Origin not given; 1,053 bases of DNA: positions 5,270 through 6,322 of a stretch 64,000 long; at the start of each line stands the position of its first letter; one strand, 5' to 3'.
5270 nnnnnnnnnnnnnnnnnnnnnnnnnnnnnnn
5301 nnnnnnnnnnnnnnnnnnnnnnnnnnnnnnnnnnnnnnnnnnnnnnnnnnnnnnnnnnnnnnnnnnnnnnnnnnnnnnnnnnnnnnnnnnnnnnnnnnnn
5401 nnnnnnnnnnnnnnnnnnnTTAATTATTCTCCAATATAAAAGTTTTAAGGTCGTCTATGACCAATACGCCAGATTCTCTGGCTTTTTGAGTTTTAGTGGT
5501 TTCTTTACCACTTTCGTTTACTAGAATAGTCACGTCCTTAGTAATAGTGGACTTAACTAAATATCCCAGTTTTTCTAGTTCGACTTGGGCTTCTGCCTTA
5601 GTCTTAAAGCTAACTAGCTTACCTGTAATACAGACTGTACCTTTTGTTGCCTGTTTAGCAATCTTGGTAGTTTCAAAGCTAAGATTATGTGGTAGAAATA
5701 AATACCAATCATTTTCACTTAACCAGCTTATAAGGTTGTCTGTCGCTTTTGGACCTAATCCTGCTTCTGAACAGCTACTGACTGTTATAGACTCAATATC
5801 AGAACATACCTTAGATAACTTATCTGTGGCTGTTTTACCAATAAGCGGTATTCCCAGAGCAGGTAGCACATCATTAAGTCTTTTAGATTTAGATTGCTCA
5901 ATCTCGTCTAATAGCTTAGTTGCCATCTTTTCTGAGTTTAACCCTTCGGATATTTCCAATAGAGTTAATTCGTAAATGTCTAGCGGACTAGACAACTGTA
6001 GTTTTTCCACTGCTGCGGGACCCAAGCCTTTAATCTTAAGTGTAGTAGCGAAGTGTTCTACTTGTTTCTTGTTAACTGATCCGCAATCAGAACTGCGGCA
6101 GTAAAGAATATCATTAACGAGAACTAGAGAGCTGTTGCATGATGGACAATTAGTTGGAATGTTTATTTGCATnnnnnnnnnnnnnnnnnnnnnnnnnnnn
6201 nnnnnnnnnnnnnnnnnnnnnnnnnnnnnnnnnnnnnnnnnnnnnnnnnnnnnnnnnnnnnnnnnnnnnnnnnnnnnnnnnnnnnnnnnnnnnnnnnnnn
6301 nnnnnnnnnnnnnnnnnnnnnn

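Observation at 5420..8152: NAD-dependent DNA ligase split into two ORFs by a GIY-YIG homing endonuclease gene and a thioredoxin gene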

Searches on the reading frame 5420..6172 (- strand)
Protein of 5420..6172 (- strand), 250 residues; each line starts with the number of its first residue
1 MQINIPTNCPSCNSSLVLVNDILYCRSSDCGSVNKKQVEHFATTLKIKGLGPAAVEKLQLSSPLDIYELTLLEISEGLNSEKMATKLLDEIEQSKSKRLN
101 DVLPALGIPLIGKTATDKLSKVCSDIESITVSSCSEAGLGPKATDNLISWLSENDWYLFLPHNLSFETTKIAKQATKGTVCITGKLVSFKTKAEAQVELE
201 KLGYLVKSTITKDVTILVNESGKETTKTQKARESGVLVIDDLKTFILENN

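Call 3: search_protein_families(library=pfam, proteins=[window:5420-6172:-], max_evalue=0.01)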
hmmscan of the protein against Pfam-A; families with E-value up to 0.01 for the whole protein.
window:5420-6172:- (250 aa): 0 families

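Call 6: search_dna_similar(query=window:5420-6172:-, collection=phages, mode=protein, max_rows=40)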
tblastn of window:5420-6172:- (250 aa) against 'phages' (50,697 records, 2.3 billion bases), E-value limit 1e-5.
Records with a match: 962; places in all: 962; records where one place covers at least 80% of the query: 953.
Best place of each record, by identity: <60% 962.
By first word of the organism name: Vibrio 367; Salmonella 265; Escherichia 133; Klebsiella 81; Bacteriophage 29; Phage 12; Proteus 10; Aeromonas 10; Listeria 8; Shigella 4; and 23 more.
By host as written in the record: - 363; Escherichia coli 44; Salmonella enterica subsp. enterica serovar Enteritidis PT1 39; Vibrio harveyi BAA-1116 36; Klebsiella pneumoniae 25; Salmonella sp. 25; Salmonella enterica 22; Salmonella enterica subsp. enterica serovar Enteritidis 20; and 169 more.
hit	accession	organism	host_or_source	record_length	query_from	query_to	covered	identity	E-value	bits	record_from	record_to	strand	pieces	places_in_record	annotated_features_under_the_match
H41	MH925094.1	Vibrio phage VspSw_1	Vibrio sp.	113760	3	239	95%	43.0%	6e-47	172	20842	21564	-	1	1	NAD-dependent DNA ligase subunit B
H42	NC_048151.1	Vibrio phage VspSw_1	Vibrio sp.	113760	3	239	95%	43.0%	6e-47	172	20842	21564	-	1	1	NAD-dependent DNA ligase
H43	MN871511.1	Vibrio phage vspsw1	Vibrio.sp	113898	3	239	95%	43.0%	6e-47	172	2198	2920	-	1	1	record has no annotation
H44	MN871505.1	Vibrio phage ValDsh2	V.alginolyticus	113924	3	239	95%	43.0%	6e-47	172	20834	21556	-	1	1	record has no annotation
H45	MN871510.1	Vibrio phage valsw3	V.alginolyticus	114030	3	239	95%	43.0%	6e-47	172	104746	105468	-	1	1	record has no annotation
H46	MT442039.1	Vibrio phage vB_ValS_X1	Vibrio alginolyticus NBRC 15630 = ATCC ...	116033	3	239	95%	43.0%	6e-47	172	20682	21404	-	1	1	NAD-dependent DNA ligase subunit B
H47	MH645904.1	Vibrio phage vB_VpS_PG07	Vibrio parahaemolyticus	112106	3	239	95%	42.6%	1e-46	171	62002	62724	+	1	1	NAD-dependent DNA subunit B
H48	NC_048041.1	Vibrio phage vB_VpS_PG07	Vibrio parahaemolyticus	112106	3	239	95%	42.6%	1e-46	171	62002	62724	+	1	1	NAD-dependent DNA ligase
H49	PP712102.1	Vibrio phage VB_Vhy_SJ1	Vibrio hyugaensis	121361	3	239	95%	42.6%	1e-46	171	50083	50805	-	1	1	record has no annotation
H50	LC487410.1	Vibrio phage KIT04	Vibrio parahaemolyticus ATCC 17802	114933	1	250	100%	39.5%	2e-38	147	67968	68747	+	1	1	NAD-dependent DNA ligase subunit B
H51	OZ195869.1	Vibrio phage D254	Seawater and oysters mix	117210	5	239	94%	40.9%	2e-44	165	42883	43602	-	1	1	NAD-dependent DNA ligase | hypothetical protein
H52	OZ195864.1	Vibrio phage D260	Seawater and oysters mix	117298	5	239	94%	40.9%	2e-44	165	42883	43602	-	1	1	NAD-dependent DNA ligase | hypothetical protein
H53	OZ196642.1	Vibrio phage D51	Seawater and oysters mix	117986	5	239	94%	40.9%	3e-44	164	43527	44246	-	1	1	NAD-dependent DNA ligase | hypothetical protein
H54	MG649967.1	Vibrio phage Thalassa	Vibrio harveyi BAA-1116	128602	1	250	100%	38.0%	9e-38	145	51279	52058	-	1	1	NAD-dependent DNA ligase subunit B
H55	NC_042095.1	Vibrio phage Thalassa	Vibrio harveyi BAA-1116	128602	1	250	100%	38.0%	9e-38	145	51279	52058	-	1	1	NAD-dependent DNA ligase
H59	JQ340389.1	Vibrio phage pVp-1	Vibrio parahaemolyticus ATCC 33844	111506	1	250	100%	37.6%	5e-38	146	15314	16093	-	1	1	NAD-dependent DNA ligase subunit B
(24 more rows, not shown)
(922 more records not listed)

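Call 9: get_annotated_region(hit=H41, flank=4000)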
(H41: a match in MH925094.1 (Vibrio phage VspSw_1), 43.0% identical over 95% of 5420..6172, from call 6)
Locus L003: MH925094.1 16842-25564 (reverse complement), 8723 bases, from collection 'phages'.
description: UNVERIFIED: Vibrio phage VspSw_1, complete genome.
organism: Vibrio phage VspSw_1 (NCBI taxid 2484249)
taxonomy: Viruses; Duplodnaviria; Heunggongvirae; Uroviricota; Caudoviricetes; Demerecviridae; Pogseptimavirus; Pogseptimavirus VspSw1
host: Vibrio sp.; source: sewage water; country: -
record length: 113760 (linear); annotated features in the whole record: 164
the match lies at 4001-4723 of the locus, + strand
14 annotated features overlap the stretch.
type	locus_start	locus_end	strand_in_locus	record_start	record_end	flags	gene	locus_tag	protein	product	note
CDS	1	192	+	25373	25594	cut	-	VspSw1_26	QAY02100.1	hypothetical protein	-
CDS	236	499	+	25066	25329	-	-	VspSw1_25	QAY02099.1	hypothetical protein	-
CDS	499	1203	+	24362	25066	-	-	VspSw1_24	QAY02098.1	D2 protein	-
CDS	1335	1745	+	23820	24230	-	-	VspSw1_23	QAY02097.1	D3 protein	-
CDS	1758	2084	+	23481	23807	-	-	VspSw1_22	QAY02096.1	hypothetical protein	-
CDS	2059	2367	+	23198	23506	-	-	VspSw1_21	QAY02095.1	hypothetical protein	hypothetical protein SBVP3 00102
CDS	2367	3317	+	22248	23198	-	-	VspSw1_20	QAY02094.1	putative NAD-dependent DNA ligase subunit A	-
CDS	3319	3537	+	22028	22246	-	-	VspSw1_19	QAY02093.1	hypothetical protein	-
CDS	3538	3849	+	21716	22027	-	-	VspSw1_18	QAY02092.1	hypothetical protein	-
CDS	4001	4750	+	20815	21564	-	-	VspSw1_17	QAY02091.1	NAD-dependent DNA ligase subunit B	-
CDS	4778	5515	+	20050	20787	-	-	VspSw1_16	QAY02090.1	D5 protein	-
CDS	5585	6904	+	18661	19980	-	-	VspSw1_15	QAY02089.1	putative replicative DNA helicase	-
CDS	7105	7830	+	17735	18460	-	-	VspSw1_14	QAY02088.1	DNA primase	-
CDS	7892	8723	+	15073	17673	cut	-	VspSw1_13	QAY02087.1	DNA polymerase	-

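Call 10: get_annotated_region(hit=H59, flank=4000)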
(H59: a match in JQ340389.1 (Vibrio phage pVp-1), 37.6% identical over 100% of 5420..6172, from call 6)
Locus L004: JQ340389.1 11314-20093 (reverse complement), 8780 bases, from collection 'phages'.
description: Vibrio phage pVp-1, complete genome.
organism: Vibrio phage pVp-1 (NCBI taxid 1150989)
taxonomy: Viruses; Duplodnaviria; Heunggongvirae; Uroviricota; Caudoviricetes; Demerecviridae; Ermolyevavirinae; Vipunavirus; Vipunavirus pVp1
host: Vibrio parahaemolyticus ATCC 33844; source: seawater; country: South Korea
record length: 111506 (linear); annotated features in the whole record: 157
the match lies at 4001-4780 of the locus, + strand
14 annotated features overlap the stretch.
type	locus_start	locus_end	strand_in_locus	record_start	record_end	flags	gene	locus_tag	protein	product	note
CDS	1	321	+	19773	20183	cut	-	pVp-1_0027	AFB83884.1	D3 protein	-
CDS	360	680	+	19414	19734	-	-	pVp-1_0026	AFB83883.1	hypothetical protein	-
CDS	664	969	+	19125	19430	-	-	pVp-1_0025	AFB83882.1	hypothetical protein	-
CDS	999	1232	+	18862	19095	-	-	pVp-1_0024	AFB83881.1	hypothetical protein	-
CDS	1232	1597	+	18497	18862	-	-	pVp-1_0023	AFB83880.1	hypothetical protein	-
CDS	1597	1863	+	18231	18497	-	-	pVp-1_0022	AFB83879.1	hypothetical protein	-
CDS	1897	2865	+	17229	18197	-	-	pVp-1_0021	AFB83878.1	NAD-dependent DNA ligase subunit A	-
CDS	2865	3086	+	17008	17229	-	-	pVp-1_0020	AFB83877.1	hypothetical protein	-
CDS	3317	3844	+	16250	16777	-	-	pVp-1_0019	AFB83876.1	hypothetical protein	-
CDS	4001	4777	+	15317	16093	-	-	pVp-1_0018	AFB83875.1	NAD-dependent DNA ligase subunit B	-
CDS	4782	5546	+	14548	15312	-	-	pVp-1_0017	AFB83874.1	D5 protein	-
CDS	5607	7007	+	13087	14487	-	-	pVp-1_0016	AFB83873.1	putative replicative DNA helicase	-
CDS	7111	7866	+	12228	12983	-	-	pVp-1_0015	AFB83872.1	DNA primase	-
CDS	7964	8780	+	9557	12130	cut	-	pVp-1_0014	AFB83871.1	DNA polymerase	-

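Call 19: search_solved_structures(query=window:5420-6172:-, show_alignments=2, max_evalue=0.1)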
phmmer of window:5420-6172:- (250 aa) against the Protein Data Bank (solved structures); distinct sequences matched with E-value up to 0.1: 7.
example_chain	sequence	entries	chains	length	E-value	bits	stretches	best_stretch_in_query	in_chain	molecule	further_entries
9hu3_B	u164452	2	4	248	1.3e-27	100.1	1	1-242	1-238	DNA ligase subunit B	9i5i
2owo_A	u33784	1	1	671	1e-10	44.9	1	3-243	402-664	DNA ligase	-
5tt5_A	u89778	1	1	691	1.1e-10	44.7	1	3-243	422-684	DNA ligase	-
1dgs_A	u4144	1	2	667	2.3e-10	43.7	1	3-241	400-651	DNA LIGASE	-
1v9p_A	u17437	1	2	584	1.8e-08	37.5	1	3-129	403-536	DNA ligase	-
4glx_A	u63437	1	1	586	1.3e-06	31.4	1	3-137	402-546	DNA ligase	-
8ak4_A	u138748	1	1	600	4.1e-05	26.5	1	4-133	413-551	DNA ligase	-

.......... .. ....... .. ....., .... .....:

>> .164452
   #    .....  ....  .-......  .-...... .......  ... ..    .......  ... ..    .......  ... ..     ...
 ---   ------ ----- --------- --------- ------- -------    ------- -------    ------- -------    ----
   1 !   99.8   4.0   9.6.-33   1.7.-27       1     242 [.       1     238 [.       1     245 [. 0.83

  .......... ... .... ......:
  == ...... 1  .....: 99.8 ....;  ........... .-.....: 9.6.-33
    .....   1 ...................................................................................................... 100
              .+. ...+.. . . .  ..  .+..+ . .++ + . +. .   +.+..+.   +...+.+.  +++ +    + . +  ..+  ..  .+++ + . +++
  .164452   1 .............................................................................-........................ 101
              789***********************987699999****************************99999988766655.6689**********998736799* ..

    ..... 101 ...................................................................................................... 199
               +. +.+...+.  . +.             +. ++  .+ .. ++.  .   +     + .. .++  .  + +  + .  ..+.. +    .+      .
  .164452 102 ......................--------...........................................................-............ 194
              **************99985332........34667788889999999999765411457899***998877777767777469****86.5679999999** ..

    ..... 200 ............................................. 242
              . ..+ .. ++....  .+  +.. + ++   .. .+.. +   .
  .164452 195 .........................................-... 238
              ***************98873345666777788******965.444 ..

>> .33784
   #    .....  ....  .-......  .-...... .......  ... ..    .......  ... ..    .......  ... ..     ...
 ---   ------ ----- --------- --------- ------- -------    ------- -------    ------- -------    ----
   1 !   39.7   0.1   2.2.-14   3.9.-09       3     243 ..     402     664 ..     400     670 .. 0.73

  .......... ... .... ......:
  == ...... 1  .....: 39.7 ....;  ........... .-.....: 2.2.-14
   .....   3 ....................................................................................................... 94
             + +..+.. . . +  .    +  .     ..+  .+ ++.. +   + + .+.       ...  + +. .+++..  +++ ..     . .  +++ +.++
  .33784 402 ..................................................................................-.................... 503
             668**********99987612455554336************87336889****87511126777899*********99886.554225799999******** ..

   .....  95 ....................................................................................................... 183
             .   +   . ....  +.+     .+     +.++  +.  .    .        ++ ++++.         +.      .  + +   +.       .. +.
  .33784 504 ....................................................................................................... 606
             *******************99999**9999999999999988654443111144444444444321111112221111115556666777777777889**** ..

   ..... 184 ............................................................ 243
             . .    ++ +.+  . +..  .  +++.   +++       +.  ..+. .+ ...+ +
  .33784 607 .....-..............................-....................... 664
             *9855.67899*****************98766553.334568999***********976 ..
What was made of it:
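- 5420..6172 (-): ligB: C-terminal ligase subunit (Cys4 zinc finger C9/C12/C25/C30, HhH, BRCT). PDB 9hu3_B 'DNA ligase subunit B' at 1.3e-27, and E. coli LigA residues 402-664 (call 19).
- On Two-subunit (T5-type) NAD+-dependent DNA ligase: It aligns to E. coli LigA residues 402-664 and to 9hu3_B at 1.3e-27 (call 19).
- Checked: It aligns to E. coli LigA residues 402-664, which cover the zinc finger, HhH and BRCT domains (1e-10, call 19).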

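Call 29: search_protein_families(library=pfam, proteins=[L003:3319-3537:+, L003:3538-3849:+, L004:2865-3086:+, L004:3317-3844:+], max_evalue=0.01)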
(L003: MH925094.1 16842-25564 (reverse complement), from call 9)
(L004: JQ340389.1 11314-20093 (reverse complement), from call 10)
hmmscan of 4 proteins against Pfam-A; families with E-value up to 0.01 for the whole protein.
L003:3319-3537:+ (72 aa): 1 family
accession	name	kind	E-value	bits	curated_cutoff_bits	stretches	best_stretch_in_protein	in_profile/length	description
PF21825.2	crAss001_48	-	2.9e-13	49.9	24.8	1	11-67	7-60/61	crAss001_48 related protein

L003:3538-3849:+ (103 aa): 0 families

L004:2865-3086:+ (73 aa): 0 families

L004:3317-3844:+ (175 aa): 0 families

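Call 33: find_related_loci(query=A1, collection=viral_contigs, flank=6000)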
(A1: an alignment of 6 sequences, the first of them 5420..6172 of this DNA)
Query A1 (250 aa) in viral_contigs; peptide patterns used: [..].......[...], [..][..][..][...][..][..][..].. (x = any residue, [..] = any of these).
600 stretches matched a pattern (row limit reached: there are more); 563 encode a relative of the query (tblastn E <= 1e-3); the best 80 are kept; 80 distinct loci.
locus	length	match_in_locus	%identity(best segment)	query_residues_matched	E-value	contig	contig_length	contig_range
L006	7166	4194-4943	82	1-250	1e-139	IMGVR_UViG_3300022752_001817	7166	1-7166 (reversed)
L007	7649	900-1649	76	1-250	6e-132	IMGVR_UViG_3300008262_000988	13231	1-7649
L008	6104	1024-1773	76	1-250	2e-131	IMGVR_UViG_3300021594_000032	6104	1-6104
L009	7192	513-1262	72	1-250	1e-123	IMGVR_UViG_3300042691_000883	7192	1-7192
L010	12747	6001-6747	64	3-250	5e-100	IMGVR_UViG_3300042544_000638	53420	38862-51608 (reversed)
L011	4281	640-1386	64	3-250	3e-100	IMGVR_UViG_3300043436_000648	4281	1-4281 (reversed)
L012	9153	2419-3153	61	1-246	7e-93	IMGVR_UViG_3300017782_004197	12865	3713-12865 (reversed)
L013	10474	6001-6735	61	1-246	5e-93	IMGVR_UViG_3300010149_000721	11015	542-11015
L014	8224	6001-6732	59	1-246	2e-87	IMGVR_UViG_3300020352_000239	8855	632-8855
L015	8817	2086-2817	59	1-246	2e-87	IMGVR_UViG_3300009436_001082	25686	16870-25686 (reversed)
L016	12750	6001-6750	58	1-250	1e-87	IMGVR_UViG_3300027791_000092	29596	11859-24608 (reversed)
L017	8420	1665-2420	59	2-249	2e-87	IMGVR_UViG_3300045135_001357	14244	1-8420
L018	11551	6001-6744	58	1-248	1e-86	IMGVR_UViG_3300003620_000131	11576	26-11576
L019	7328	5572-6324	59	2-249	1e-86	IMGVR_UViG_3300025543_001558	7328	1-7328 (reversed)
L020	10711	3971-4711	59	3-249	5e-86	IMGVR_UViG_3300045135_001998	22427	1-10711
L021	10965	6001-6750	58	1-250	5e-86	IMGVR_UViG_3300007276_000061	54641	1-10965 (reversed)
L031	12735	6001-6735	55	1-246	3e-84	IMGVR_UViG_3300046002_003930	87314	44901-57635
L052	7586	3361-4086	56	2-246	3e-82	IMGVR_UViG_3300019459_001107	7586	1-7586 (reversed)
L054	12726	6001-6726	56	2-246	3e-82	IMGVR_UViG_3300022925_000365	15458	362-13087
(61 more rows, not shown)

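Call 39: search_protein_families(library=pfam, proteins=[L021:4262-5143:+, L021:5242-5658:+, L021:5540-5908:+, L031:4545-5207:+, L031:5323-5688:+, L031:5570-5953:+, L007:462-833:+, L052:3030-3263:+], max_evalue=0.01)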
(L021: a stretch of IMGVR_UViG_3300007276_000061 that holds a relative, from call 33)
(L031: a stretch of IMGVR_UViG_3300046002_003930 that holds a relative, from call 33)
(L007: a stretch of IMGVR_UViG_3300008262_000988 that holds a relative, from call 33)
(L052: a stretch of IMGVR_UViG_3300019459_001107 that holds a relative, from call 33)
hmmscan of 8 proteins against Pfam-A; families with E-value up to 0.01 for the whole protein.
L021:4262-5143:+ (293 aa): 4 families
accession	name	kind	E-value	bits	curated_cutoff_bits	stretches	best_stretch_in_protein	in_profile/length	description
PF14311.12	DUF4379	-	5.6e-12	46.1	24.5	3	97-131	21-55/56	Probable Treble clef zinc finger domain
PF21817.3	CapR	-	2.9e-07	31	24.2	1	155-192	22-67/67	CapR homology domain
PF25206.1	DUF7836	-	0.0011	19.2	26.7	0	101-137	5-44/59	Domain of unknown function (DUF7836)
PF15777.11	Anti-TRAP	-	0.0086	16.5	32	0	165-201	10-46/59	Tryptophan RNA-binding attenuator protein inhibitory protein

L021:5242-5658:+ (138 aa): 3 families
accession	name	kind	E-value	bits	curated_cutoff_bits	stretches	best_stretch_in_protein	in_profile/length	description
PF00462.30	Glutaredoxin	-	2.8e-07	31.1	22.9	1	16-65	2-49/60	Glutaredoxin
PF13098.12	Thioredoxin_2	-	0.00029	21.6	27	1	14-72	8-84/104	Thioredoxin-like domain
PF00085.26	Thioredoxin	-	0.00035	21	23.5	1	14-74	21-84/103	Thioredoxin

L021:5540-5908:+ (122 aa): 1 family
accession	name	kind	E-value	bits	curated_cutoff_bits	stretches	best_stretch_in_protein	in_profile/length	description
PF10544.15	T5orf172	-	0.00047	21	20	1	32-109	10-89/101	T5orf172 domain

L031:4545-5207:+ (220 aa): 2 families
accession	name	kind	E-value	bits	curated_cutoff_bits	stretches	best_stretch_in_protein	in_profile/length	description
PF14311.12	DUF4379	-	2.5e-13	50.5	24.5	2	86-121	20-55/56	Probable Treble clef zinc finger domain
PF21817.3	CapR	-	4e-08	33.8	24.2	1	83-120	22-67/67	CapR homology domain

L031:5323-5688:+ (121 aa): 5 families
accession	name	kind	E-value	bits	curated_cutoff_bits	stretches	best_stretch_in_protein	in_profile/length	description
PF00085.26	Thioredoxin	-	9.8e-07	29.2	23.5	1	9-90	23-102/103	Thioredoxin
PF13098.12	Thioredoxin_2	-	2.5e-06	28.2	27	1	7-87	8-102/104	Thioredoxin-like domain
PF13728.12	TraF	-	9e-05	22.8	23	1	5-79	130-211/224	F plasmid transfer operon protein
PF14595.12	Thioredoxin_9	-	0.0056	17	25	1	4-81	41-118/129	Thioredoxin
PF13192.12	Thioredoxin_3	-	0.0074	16.7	24.8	1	8-79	3-64/76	Thioredoxin domain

L031:5570-5953:+ (127 aa): 1 family
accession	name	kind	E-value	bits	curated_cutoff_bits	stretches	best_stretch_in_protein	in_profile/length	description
PF10544.15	T5orf172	-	0.0067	17.4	20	0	37-121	8-95/101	T5orf172 domain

L007:462-833:+ (123 aa): 1 family
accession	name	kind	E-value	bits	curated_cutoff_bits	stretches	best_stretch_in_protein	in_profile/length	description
PF10544.15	T5orf172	-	0.0054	17.7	20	1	22-110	1-89/101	T5orf172 domain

L052:3030-3263:+ (77 aa): 0 families
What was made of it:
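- Tried and rejected: Pfam gave no hit for LigB (call 3) or for the HNH-like ORF (call 39).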

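Call 40: search_protein_families(library=phrogs, proteins=[L007:462-833:+, window:5420-6172:-], max_evalue=0.001)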
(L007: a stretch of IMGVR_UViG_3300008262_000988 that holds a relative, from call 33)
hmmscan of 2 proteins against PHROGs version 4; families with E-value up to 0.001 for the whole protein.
L007:462-833:+ (123 aa): 2 families
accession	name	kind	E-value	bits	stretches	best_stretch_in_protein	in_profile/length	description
phrog_681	-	DNA, RNA and nucleotide metabolism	7e-11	42.4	1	20-116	438-531/576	endonuclease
phrog_25400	-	unknown function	7.8e-05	23.9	1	20-115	17-112/128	-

window:5420-6172:- (250 aa): 3 families
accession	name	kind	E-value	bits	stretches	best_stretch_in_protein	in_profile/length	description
phrog_3498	-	DNA, RNA and nucleotide metabolism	3.3e-58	198.5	1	1-240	1-245/256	NAD-dependent DNA ligase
phrog_3869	-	DNA, RNA and nucleotide metabolism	1.3e-37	130.6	1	2-246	388-650/656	NAD-dependent DNA ligase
phrog_2561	-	DNA, RNA and nucleotide metabolism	0.00011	23.5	1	153-242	67-154/167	DNA ligase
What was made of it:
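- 5420..6172 (-): PHROG 3498 at 3.3e-58, and positions 388-650 of the full-length profile (call 40).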

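Call 41: search_protein_families(library=padloc, proteins=[L007:462-833:+], max_evalue=0.01)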
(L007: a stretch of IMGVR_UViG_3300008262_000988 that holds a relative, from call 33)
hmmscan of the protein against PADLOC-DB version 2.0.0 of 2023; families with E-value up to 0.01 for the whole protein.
L007:462-833:+ (123 aa): 0 families
